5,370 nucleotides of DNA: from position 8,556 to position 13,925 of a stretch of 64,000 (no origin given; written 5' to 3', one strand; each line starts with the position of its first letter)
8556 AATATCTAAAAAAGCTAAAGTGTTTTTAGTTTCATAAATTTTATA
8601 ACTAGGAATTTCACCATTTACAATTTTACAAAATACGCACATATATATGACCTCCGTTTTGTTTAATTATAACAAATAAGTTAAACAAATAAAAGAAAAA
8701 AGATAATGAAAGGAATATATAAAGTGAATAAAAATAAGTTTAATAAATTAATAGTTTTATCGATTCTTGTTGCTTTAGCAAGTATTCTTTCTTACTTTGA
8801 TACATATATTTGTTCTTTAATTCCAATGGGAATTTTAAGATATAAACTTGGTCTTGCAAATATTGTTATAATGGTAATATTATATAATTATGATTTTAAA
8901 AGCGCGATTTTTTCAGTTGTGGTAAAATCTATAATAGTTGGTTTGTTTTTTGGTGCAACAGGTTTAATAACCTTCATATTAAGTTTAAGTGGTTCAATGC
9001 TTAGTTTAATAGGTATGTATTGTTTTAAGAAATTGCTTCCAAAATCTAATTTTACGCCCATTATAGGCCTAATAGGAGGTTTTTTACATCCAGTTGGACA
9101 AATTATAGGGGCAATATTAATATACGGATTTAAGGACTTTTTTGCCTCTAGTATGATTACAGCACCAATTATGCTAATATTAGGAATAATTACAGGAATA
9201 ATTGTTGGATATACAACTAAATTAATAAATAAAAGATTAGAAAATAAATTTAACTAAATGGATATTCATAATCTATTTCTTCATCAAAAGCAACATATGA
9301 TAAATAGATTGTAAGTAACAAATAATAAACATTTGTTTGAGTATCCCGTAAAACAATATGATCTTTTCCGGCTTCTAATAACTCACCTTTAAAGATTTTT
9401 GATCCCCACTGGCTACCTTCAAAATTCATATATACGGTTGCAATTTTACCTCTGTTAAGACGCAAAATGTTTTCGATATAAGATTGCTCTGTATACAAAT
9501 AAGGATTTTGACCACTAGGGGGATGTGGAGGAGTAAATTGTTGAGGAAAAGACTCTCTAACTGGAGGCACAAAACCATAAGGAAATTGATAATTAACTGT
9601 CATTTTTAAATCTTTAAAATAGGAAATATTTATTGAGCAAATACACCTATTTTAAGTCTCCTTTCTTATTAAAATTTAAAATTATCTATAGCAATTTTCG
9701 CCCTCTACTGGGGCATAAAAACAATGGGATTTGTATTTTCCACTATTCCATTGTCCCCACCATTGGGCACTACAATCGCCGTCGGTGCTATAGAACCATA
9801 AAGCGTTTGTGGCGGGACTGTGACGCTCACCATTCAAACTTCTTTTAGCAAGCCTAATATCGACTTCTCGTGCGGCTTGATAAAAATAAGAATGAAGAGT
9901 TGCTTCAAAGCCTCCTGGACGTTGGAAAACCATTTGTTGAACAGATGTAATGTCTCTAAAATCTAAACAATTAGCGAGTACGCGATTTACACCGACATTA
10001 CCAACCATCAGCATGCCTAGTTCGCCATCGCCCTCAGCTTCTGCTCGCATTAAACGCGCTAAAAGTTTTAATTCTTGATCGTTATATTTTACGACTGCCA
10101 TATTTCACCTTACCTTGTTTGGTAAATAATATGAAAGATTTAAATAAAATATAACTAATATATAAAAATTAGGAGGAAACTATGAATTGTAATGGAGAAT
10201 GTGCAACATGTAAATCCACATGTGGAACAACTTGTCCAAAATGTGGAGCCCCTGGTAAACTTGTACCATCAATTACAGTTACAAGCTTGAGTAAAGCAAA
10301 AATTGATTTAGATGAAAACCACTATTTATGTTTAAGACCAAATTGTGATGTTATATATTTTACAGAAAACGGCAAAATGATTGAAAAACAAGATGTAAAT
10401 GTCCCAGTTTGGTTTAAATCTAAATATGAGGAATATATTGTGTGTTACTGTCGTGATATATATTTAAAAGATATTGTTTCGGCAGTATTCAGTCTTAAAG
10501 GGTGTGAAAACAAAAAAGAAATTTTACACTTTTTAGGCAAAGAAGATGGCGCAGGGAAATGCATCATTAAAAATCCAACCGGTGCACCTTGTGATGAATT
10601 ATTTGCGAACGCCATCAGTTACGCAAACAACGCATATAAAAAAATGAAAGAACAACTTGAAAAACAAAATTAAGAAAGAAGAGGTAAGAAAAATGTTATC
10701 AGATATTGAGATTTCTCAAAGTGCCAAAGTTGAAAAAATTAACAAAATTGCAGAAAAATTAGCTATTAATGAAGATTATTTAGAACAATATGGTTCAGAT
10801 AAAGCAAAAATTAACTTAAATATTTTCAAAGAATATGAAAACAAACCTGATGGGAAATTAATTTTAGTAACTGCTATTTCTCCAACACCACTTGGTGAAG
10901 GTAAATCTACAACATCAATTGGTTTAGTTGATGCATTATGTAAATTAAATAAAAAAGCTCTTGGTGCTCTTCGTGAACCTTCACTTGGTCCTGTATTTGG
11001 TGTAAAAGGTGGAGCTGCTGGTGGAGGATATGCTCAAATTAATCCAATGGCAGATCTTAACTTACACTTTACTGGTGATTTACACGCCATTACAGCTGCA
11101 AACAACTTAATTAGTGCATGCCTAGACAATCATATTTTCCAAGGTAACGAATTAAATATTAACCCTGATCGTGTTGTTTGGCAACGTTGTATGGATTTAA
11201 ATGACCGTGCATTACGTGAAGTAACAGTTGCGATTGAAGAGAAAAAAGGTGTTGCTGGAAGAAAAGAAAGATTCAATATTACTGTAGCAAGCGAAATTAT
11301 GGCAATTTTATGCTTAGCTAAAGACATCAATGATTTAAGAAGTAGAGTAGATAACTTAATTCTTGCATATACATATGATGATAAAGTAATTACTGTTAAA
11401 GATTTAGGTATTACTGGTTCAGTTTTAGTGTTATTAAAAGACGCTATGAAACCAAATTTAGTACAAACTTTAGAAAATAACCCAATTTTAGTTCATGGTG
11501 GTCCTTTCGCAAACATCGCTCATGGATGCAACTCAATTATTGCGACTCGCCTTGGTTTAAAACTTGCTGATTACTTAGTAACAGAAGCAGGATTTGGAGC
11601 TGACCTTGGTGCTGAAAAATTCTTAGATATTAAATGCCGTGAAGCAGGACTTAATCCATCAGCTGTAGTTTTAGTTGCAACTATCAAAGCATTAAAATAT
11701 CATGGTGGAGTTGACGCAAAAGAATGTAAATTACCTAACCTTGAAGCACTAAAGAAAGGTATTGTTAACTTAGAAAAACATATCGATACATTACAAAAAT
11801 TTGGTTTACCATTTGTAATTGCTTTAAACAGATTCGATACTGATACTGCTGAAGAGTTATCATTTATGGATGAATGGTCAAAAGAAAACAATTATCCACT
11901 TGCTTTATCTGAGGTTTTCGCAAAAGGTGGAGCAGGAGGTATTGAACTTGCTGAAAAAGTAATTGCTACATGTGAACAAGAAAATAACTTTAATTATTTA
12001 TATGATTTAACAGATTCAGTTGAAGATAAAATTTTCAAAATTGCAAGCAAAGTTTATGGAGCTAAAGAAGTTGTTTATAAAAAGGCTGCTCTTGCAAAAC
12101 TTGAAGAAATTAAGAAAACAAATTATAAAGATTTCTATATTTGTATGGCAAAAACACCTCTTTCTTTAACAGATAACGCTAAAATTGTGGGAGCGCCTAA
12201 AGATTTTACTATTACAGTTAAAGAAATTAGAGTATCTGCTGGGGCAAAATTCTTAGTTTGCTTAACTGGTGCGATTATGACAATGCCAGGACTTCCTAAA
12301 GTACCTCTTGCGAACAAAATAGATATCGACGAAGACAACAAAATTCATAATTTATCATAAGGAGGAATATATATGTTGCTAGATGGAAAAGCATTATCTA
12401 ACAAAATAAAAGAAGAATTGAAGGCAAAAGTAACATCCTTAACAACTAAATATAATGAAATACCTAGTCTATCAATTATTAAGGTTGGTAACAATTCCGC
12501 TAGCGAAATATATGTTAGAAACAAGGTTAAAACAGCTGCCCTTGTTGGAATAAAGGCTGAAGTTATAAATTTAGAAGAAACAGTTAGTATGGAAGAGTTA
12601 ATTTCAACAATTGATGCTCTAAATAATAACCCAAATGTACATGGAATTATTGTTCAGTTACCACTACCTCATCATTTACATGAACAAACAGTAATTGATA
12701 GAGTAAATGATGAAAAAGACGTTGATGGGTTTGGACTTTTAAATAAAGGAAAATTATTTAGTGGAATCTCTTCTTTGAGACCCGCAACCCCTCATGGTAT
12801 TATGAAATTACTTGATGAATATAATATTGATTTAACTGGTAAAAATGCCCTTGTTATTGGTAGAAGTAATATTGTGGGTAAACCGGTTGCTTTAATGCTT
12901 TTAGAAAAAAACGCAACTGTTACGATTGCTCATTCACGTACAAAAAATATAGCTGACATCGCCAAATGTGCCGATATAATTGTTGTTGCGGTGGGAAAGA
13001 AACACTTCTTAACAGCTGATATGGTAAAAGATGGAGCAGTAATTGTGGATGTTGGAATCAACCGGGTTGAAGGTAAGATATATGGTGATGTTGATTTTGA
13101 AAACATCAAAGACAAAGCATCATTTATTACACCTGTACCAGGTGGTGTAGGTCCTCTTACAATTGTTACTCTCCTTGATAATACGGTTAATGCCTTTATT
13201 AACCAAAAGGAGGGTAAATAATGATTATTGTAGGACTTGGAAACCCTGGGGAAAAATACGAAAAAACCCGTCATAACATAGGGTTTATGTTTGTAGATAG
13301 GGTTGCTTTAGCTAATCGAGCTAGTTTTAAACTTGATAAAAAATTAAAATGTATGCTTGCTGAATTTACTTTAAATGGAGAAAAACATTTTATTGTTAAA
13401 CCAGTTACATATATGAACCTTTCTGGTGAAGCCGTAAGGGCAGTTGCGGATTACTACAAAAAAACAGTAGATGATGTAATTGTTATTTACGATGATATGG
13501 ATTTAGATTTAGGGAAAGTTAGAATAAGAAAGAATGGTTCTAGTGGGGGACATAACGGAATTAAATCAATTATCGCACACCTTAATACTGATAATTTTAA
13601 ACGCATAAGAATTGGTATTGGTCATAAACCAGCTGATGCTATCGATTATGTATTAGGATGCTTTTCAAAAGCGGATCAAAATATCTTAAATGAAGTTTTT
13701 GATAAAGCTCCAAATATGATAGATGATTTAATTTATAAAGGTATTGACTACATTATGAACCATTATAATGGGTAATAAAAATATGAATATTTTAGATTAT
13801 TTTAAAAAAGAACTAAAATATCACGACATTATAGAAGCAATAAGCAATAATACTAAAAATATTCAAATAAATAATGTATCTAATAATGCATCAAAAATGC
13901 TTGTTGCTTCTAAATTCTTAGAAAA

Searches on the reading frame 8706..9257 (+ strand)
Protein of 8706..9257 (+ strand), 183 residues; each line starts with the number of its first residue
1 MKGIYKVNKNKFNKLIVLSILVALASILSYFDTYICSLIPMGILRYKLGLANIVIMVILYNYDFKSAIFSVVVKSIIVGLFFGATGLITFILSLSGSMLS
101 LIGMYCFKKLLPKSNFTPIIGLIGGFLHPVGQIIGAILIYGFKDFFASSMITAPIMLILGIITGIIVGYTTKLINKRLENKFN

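Call 55: search_protein_families(library=pfam, proteins=[window:8706-9257:+], max_evalue=0.00001)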
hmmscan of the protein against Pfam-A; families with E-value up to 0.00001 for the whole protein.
window:8706-9257:+ (183 aa): 1 family
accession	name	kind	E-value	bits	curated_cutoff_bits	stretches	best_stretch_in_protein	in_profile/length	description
PF07456.16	Hpre_diP_synt_I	-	1.1e-22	81.1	30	1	21-172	1-145/147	Heptaprenyl diphosphate synthase component I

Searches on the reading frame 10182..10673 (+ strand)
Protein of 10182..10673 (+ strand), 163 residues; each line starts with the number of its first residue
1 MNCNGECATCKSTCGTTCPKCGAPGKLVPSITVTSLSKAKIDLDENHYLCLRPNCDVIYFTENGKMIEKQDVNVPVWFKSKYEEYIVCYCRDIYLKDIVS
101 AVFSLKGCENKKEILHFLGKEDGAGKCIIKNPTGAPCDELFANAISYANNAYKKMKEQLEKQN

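Call 55: search_protein_families(library=pfam, proteins=[window:10182-10673:+], max_evalue=0.00001)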
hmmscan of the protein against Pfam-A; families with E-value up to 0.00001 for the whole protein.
window:10182-10673:+ (163 aa): 1 family
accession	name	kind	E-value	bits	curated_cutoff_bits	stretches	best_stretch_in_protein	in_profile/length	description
PF18423.6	zf_CopZ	-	3.2e-15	56.2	28.4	1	16-73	2-62/62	Zinc binding domain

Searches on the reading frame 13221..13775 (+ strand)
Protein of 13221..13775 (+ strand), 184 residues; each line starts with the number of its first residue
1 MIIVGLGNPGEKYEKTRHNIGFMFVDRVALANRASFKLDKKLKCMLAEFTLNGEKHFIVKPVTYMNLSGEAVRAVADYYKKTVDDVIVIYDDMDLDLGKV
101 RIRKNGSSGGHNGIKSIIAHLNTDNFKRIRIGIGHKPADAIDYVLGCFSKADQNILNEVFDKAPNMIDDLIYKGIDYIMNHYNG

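Call 55: search_protein_families(library=pfam, proteins=[window:13221-13775:+], max_evalue=0.00001)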
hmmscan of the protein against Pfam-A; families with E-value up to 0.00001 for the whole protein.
window:13221-13775:+ (184 aa): 1 family
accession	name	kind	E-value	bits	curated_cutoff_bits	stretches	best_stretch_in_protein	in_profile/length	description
PF01195.25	Pept_tRNA_hydro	-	6.1e-69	232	27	1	2-183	1-183/183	Peptidyl-tRNA hydrolase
